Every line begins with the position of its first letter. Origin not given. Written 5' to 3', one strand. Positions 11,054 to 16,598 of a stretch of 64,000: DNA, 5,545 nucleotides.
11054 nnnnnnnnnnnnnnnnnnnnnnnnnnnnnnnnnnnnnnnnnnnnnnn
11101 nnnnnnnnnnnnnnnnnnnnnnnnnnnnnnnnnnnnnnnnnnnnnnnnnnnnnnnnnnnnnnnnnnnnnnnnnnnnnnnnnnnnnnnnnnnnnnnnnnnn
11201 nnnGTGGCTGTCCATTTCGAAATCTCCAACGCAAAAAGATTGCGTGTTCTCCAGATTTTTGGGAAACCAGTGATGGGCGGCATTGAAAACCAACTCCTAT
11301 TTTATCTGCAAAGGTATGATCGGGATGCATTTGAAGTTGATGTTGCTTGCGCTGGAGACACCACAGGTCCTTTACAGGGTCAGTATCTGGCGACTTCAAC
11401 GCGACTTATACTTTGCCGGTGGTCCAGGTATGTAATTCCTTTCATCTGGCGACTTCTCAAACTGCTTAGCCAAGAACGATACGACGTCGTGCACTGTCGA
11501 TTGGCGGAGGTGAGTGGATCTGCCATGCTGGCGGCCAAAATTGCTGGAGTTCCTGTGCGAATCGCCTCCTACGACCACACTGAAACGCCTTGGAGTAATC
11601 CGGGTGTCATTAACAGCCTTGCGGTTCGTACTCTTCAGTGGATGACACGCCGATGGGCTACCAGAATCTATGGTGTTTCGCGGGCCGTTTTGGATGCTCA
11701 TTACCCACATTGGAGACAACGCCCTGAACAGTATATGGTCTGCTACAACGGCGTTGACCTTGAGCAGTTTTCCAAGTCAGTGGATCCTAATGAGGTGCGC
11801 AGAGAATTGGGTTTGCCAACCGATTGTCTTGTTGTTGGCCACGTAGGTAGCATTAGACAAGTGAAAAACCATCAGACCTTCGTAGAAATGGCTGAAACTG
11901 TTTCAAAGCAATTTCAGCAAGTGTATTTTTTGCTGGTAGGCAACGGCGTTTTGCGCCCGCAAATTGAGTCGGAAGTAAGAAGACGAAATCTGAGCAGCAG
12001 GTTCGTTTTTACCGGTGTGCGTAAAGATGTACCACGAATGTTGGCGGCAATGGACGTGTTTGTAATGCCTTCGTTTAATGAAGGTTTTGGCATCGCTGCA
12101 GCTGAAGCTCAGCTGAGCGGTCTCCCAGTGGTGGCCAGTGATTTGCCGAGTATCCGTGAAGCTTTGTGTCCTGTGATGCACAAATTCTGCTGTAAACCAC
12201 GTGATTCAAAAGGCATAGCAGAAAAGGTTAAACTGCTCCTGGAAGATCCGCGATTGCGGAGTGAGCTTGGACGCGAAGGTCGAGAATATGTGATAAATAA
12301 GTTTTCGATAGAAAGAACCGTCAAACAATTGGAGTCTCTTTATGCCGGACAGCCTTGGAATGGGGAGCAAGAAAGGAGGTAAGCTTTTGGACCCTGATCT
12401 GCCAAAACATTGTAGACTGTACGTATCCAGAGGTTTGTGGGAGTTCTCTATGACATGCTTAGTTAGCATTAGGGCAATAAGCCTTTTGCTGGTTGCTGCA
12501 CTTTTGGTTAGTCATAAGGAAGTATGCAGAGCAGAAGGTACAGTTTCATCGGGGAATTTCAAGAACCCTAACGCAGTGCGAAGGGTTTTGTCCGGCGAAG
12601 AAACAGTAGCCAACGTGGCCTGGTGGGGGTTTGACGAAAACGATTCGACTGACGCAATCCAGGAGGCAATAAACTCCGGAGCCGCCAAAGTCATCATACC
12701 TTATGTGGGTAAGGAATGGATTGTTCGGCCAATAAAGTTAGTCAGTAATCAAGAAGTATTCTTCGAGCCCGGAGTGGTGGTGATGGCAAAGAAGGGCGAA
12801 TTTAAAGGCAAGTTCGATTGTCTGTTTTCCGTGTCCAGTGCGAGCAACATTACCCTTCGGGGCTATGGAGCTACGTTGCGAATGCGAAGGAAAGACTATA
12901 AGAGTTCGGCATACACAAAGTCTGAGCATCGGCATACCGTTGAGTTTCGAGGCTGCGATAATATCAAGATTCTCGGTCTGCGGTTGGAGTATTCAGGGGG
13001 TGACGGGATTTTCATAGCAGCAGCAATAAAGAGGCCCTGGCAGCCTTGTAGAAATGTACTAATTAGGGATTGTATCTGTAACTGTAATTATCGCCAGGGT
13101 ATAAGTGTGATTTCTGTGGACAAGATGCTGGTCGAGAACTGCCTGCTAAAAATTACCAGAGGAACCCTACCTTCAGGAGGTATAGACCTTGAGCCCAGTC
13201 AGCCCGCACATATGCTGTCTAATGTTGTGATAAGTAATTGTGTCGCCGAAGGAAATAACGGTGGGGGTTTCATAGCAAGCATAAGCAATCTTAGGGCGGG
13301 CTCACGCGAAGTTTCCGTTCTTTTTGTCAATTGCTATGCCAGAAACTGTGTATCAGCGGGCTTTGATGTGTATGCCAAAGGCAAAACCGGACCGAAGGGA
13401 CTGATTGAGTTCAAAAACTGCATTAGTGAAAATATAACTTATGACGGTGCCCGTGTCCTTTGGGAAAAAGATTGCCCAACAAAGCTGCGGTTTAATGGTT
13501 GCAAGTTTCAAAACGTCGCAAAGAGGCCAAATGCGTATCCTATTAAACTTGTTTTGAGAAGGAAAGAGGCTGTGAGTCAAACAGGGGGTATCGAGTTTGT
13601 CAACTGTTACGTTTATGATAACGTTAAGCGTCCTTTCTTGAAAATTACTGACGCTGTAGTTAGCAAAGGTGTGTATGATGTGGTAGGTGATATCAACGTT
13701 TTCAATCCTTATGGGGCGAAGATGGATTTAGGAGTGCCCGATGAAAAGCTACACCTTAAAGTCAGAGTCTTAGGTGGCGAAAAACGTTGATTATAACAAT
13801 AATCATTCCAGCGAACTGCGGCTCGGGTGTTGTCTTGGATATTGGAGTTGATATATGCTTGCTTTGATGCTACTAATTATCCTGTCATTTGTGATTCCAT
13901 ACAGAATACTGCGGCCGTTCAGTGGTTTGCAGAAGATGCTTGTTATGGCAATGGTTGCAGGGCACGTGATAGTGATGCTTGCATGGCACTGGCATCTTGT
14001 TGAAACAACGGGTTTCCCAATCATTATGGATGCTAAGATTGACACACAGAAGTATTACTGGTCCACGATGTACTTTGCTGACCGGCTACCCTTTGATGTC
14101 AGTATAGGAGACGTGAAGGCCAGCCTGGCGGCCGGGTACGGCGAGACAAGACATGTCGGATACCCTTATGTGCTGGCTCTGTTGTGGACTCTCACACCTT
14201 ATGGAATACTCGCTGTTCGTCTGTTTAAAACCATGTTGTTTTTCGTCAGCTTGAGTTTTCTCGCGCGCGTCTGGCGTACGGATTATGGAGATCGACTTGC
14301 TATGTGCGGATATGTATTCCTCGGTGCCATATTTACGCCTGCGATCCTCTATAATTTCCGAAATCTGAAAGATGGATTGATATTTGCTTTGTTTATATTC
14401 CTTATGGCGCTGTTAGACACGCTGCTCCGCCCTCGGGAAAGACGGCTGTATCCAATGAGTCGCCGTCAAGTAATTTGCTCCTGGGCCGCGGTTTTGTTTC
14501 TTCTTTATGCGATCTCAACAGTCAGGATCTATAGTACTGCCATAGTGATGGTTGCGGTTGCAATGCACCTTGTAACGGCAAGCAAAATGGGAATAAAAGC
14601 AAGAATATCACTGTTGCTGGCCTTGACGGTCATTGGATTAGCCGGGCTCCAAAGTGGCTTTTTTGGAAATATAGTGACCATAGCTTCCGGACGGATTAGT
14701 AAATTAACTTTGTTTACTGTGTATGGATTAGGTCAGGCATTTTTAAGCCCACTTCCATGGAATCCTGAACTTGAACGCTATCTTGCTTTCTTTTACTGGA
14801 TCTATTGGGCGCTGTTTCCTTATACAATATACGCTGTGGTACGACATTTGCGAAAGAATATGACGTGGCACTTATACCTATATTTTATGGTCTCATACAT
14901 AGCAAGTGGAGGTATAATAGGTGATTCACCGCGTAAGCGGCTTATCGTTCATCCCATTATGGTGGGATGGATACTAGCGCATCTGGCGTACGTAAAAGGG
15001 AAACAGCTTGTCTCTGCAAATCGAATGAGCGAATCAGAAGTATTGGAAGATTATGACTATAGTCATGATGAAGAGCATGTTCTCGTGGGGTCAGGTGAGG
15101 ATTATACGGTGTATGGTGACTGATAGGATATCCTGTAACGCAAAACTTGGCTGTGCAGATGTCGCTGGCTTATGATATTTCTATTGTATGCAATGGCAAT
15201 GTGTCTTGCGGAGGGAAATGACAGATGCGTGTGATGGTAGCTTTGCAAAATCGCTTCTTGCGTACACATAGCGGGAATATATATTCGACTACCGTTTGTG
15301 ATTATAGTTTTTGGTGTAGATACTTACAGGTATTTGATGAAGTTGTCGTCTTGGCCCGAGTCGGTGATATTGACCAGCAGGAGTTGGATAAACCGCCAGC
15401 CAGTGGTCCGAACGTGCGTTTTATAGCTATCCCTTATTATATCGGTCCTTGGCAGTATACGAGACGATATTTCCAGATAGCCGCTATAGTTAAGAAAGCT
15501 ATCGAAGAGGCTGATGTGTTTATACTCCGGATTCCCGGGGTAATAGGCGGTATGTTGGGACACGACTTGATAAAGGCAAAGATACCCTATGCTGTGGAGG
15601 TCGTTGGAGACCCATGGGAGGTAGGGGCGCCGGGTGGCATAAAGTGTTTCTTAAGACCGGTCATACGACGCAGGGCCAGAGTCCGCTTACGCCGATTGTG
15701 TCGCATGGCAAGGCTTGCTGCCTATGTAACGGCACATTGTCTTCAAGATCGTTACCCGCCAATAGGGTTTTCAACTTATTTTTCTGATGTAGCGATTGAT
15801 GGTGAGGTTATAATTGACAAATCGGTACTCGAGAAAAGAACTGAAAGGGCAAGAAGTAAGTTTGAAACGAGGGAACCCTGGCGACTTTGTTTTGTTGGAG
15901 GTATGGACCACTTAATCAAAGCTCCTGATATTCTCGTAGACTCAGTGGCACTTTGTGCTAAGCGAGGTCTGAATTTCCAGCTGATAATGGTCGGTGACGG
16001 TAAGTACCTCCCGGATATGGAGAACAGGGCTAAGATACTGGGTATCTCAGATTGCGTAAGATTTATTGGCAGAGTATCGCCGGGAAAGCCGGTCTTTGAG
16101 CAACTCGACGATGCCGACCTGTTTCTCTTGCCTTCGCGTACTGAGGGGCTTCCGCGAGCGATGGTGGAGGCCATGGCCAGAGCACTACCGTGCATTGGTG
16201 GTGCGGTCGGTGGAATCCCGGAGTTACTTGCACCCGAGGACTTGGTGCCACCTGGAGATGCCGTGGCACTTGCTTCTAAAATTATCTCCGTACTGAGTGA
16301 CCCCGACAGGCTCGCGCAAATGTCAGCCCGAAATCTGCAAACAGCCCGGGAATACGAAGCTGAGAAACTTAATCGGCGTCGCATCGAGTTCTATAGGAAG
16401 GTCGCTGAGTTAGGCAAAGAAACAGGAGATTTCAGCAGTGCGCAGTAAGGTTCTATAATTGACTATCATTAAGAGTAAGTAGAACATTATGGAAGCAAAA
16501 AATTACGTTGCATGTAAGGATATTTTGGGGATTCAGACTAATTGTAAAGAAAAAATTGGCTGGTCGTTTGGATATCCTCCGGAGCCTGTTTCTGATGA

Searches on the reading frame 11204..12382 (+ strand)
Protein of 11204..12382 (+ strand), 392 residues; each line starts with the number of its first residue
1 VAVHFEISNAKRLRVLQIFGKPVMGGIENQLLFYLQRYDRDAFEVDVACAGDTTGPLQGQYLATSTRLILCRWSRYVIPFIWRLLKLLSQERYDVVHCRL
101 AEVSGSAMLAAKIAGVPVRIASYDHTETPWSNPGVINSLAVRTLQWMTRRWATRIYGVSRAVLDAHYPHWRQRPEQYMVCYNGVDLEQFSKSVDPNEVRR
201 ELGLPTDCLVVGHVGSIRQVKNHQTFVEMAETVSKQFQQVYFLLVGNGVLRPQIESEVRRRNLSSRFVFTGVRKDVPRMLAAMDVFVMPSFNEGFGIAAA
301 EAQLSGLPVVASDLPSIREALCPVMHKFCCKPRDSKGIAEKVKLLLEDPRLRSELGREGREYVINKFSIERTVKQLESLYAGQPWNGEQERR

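Call 6: search_protein_families(library=pfam, proteins=[window:11204-12382:+], max_evalue=0.0001)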
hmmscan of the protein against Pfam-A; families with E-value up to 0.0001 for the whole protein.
window:11204-12382:+ (392 aa): 6 families
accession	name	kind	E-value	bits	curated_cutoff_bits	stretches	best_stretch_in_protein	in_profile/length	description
PF00534.26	Glycos_transf_1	-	3e-32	112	26.4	1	197-361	4-171/172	Glycosyl transferases group 1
PF13692.12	Glyco_trans_1_4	-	1.5e-29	103.5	27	1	210-348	3-142/142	Glycosyl transferases group 1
PF13439.12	Glyco_transf_4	-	1.4e-18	67.9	28.5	1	24-188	1-170/170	Glycosyltransferase Family 4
PF13579.12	Glyco_trans_4_4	-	3.1e-10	41.1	29.7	1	25-182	1-157/158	Glycosyl transferase 4-like domain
PF20706.3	GT4-conflict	-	6.6e-09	35.7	26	1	200-313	192-312/385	Family 4 Glycosyltransferase in conflict systems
PF13524.12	Glyco_trans_1_2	-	5.8e-05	23.5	25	0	300-377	68-143/144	Glycosyl transferase-like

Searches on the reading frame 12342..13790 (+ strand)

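Call 7: search_protein_families(library=pfam, proteins=[window:12342-13790:+], max_evalue=0.0001)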
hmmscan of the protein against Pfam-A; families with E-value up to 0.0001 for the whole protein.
window:12342-13790:+ (482 aa): 1 family
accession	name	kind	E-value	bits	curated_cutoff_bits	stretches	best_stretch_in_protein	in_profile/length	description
PF13229.12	Beta_helix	-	3.3e-11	43.5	25.9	1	196-347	22-148/158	Right handed beta helix region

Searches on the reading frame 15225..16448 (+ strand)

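Call 7: search_protein_families(library=pfam, proteins=[window:15225-16448:+], max_evalue=0.0001)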
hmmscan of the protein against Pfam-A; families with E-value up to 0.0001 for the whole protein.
window:15225-16448:+ (407 aa): 3 families
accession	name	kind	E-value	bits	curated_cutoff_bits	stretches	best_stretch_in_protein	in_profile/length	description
PF13692.12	Glyco_trans_1_4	-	5.3e-29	101.7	27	1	220-359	3-142/142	Glycosyl transferases group 1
PF00534.26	Glycos_transf_1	-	3.1e-27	95.6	26.4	1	212-369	9-168/172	Glycosyl transferases group 1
PF20706.3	GT4-conflict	-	1.6e-07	31.1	26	1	212-377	191-358/385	Family 4 Glycosyltransferase in conflict systems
